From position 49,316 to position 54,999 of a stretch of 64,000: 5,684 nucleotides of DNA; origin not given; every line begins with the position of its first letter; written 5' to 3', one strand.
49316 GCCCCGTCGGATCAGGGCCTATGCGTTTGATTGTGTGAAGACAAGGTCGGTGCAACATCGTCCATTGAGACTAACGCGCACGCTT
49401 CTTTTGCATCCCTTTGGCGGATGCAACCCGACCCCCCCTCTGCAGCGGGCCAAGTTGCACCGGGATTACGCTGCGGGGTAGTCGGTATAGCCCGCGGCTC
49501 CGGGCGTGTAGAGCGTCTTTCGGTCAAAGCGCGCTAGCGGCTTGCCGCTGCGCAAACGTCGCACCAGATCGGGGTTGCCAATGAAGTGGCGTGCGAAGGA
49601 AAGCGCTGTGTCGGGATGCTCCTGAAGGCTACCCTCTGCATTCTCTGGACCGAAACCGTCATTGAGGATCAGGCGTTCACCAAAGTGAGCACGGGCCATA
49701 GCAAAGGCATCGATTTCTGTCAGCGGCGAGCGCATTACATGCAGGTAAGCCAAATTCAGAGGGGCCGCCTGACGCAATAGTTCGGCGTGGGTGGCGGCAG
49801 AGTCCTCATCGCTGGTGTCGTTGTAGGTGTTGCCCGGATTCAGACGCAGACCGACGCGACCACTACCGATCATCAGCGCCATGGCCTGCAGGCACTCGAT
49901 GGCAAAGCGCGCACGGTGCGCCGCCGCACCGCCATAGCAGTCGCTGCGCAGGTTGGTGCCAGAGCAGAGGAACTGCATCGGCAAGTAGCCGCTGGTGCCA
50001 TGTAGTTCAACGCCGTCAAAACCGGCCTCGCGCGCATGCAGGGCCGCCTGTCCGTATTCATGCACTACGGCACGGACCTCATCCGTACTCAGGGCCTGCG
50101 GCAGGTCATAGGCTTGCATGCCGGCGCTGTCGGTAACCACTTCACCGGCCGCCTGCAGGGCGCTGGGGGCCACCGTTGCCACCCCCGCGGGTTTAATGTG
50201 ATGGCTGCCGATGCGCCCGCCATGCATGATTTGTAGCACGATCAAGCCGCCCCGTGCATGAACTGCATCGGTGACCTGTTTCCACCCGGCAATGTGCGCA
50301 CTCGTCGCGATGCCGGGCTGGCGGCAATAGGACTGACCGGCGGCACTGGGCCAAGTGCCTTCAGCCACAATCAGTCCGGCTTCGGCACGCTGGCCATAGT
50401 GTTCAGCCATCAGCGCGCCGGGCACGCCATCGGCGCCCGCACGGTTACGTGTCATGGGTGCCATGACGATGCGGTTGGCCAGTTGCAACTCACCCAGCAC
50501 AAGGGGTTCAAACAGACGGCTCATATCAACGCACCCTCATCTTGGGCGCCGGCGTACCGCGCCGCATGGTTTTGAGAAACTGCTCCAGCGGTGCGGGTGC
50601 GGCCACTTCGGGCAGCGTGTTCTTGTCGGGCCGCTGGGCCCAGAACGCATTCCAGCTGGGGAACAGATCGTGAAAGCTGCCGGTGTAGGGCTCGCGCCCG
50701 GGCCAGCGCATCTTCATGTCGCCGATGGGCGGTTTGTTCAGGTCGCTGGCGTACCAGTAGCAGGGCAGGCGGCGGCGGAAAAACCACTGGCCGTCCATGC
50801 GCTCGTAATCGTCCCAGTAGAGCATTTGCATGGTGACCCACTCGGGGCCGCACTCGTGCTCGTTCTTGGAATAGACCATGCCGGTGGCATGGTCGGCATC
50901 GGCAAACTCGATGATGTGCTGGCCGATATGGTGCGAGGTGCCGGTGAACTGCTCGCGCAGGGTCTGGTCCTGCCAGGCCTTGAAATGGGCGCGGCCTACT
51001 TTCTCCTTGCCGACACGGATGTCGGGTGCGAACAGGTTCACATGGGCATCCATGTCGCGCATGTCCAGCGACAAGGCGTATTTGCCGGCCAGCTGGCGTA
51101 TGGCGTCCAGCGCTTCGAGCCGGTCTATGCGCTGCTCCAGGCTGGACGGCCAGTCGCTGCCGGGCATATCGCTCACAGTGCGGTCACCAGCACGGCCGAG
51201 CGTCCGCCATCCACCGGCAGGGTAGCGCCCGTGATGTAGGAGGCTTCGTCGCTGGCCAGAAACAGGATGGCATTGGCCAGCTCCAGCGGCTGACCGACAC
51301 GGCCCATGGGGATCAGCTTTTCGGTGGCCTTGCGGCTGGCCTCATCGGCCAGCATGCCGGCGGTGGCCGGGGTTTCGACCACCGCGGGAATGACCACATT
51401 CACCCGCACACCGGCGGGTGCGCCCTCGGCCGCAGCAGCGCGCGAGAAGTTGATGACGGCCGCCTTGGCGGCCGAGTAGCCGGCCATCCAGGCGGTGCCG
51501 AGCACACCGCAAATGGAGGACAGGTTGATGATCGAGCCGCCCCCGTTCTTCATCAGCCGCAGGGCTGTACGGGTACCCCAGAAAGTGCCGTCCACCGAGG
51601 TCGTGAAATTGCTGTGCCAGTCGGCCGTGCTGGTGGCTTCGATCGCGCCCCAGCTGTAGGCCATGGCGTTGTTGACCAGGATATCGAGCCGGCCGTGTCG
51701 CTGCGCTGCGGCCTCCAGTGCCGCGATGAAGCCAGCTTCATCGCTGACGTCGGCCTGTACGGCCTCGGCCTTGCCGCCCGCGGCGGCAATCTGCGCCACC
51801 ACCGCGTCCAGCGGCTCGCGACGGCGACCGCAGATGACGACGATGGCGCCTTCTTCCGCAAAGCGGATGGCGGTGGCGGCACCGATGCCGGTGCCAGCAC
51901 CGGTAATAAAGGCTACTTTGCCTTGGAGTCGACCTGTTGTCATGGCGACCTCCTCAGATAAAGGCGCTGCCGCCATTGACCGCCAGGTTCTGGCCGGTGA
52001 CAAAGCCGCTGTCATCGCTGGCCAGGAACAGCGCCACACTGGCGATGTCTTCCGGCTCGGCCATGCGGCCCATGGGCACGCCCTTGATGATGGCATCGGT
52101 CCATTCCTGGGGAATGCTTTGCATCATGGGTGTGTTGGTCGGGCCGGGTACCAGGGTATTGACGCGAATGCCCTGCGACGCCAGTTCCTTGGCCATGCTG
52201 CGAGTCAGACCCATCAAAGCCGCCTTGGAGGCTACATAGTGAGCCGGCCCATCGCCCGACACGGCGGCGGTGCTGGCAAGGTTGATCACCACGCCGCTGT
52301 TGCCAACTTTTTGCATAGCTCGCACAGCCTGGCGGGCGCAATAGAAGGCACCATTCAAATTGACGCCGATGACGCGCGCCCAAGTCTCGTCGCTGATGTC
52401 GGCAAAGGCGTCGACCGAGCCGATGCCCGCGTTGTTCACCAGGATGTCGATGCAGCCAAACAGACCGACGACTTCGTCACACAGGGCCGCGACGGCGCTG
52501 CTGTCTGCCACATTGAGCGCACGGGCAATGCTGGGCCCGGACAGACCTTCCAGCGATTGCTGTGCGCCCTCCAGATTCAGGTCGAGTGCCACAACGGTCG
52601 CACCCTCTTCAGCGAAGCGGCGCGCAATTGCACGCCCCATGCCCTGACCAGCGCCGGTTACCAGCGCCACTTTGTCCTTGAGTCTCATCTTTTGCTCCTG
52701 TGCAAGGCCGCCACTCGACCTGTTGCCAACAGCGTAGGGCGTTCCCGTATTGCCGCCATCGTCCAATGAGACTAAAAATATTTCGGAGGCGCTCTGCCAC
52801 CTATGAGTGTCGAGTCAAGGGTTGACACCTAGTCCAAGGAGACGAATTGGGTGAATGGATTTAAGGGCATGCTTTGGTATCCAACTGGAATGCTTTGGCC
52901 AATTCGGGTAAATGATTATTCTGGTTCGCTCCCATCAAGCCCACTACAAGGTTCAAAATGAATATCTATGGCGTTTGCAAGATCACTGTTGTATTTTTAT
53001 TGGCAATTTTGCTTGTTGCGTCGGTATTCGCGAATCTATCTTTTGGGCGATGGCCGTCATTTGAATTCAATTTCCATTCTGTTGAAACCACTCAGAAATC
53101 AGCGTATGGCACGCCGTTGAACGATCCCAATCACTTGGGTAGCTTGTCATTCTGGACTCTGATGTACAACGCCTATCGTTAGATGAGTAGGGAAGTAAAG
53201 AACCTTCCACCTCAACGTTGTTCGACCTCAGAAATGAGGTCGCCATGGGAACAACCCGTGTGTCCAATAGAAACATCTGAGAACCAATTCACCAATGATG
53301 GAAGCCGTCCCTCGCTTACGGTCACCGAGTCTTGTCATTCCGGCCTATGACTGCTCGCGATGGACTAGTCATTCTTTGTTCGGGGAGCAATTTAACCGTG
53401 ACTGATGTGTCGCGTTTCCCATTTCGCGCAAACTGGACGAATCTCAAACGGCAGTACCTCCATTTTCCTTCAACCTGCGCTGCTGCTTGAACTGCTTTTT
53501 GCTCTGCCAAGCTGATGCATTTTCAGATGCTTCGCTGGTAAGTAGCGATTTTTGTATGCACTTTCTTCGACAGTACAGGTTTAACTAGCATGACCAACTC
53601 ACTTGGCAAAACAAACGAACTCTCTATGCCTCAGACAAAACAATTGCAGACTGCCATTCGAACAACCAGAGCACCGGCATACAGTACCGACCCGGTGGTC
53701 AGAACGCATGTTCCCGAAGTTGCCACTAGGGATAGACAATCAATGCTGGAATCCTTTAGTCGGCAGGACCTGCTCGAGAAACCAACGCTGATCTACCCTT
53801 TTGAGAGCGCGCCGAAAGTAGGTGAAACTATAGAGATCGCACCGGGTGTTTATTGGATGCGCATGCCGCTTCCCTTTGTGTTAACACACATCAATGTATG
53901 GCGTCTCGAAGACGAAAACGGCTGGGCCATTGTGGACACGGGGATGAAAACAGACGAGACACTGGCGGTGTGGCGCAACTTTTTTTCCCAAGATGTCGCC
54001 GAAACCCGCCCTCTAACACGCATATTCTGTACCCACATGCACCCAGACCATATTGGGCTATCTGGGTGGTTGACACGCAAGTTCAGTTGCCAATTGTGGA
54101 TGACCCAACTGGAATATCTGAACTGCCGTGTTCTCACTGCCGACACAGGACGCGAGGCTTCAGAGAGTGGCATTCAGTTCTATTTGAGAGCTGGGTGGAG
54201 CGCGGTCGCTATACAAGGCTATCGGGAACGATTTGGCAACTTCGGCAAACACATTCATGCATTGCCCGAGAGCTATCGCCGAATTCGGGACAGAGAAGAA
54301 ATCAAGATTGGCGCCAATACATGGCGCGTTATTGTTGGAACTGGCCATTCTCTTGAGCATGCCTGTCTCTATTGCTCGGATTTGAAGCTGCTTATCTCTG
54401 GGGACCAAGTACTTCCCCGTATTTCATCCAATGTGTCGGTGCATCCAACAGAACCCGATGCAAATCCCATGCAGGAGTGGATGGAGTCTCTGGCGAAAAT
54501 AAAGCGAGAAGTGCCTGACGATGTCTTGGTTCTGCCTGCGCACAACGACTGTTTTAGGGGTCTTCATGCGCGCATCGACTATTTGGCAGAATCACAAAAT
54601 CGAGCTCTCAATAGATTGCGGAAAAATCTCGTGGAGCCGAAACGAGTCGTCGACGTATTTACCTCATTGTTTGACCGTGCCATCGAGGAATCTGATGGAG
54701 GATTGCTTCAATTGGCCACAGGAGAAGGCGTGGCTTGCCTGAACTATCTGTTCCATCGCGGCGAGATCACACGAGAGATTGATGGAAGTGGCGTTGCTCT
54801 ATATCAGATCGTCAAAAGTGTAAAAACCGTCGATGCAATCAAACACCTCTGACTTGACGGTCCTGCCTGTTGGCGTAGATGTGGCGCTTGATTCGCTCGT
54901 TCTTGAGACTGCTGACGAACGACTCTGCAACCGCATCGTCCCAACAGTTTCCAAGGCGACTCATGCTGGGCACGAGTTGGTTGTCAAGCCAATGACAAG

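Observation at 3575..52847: A 20-bp dyad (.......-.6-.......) recurs in ten promoter gaps of the steroid island: candidate regulon operator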

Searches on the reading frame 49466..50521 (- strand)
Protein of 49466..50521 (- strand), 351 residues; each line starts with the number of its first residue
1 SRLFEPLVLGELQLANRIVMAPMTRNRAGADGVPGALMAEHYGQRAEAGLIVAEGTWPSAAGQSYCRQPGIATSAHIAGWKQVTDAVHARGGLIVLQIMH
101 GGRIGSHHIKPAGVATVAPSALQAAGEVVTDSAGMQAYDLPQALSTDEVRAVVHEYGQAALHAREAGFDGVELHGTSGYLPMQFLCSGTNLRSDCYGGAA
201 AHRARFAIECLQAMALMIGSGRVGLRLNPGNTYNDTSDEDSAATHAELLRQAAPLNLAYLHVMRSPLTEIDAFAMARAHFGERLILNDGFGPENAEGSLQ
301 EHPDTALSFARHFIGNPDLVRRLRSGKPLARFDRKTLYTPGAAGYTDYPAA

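Call 15: search_protein_families(library=pfam, proteins=[window:49466-50521:-], max_evalue=0.00001)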
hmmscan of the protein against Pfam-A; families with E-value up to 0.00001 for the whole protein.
window:49466-50521:- (351 aa): 1 family
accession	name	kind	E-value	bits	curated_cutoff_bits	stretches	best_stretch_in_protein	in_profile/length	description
PF00724.26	Oxidored_FMN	-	1.5e-65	222.2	27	1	3-328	2-340/342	NADH:flavin oxidoreductase / NADH oxidase family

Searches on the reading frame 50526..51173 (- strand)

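Call 15: search_protein_families(library=pfam, proteins=[window:50526-51173:-], max_evalue=0.00001)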
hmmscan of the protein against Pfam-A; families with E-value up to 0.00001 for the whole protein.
window:50526-51173:- (215 aa): 1 family
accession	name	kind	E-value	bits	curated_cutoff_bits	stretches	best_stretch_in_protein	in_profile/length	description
PF13577.12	SnoaL_4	-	5.5e-18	65.6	24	1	17-135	1-125/126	SnoaL-like domain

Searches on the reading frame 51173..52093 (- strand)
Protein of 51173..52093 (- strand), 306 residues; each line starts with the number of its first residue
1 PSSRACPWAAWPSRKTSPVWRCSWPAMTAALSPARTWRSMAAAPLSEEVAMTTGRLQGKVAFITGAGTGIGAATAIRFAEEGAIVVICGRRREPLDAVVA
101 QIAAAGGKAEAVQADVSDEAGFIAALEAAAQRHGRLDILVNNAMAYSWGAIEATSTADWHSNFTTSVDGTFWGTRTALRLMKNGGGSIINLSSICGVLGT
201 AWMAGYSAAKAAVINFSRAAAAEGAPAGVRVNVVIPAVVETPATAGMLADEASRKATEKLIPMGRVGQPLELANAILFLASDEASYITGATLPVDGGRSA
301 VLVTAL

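Call 15: search_protein_families(library=pfam, proteins=[window:51173-52093:-], max_evalue=0.00001)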
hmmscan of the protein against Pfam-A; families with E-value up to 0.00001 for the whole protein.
window:51173-52093:- (306 aa): 3 families
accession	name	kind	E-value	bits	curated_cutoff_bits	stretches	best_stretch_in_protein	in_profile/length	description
PF13561.12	adh_short_C2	-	3.2e-61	207.3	27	1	65-297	1-234/236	Enoyl-(Acyl carrier protein) reductase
PF00106.31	adh_short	-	1.3e-52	178.6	26.6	1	59-249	1-192/195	short chain dehydrogenase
PF08659.16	KR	-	2.5e-15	57.3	22.6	1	62-227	4-170/180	KR domain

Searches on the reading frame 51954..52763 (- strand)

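Call 15: search_protein_families(library=pfam, proteins=[window:51954-52763:-], max_evalue=0.00001)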
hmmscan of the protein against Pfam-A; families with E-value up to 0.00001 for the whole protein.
window:51954-52763:- (269 aa): 3 families
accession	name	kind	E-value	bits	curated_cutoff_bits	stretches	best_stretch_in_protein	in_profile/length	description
PF13561.12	adh_short_C2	-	1e-64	218.8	27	1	37-265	1-234/236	Enoyl-(Acyl carrier protein) reductase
PF00106.31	adh_short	-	6.3e-53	179.6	26.6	1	31-219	1-192/195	short chain dehydrogenase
PF08659.16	KR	-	6.1e-07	30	22.6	1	33-192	3-165/180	KR domain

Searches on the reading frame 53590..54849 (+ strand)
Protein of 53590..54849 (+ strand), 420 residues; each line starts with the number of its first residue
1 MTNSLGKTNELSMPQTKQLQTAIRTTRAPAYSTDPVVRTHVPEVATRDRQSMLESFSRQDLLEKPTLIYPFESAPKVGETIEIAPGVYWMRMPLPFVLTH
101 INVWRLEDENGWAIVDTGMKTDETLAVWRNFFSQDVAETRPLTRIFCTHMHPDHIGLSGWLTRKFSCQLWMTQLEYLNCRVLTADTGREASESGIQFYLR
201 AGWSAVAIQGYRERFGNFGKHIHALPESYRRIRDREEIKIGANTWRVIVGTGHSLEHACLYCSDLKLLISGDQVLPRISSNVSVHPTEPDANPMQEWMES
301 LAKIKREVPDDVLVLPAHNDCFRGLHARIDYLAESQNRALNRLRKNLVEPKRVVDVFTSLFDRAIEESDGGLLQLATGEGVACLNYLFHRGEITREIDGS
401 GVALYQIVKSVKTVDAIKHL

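Call 15: search_protein_families(library=pfam, proteins=[window:53590-54849:+], max_evalue=0.00001)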
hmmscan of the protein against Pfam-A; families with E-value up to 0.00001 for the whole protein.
window:53590-54849:+ (420 aa): 1 family
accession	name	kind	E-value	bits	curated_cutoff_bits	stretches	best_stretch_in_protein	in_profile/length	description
PF00753.33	Lactamase_B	-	4.6e-22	79.4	22.7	1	100-318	5-196/196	Metallo-beta-lactamase superfamily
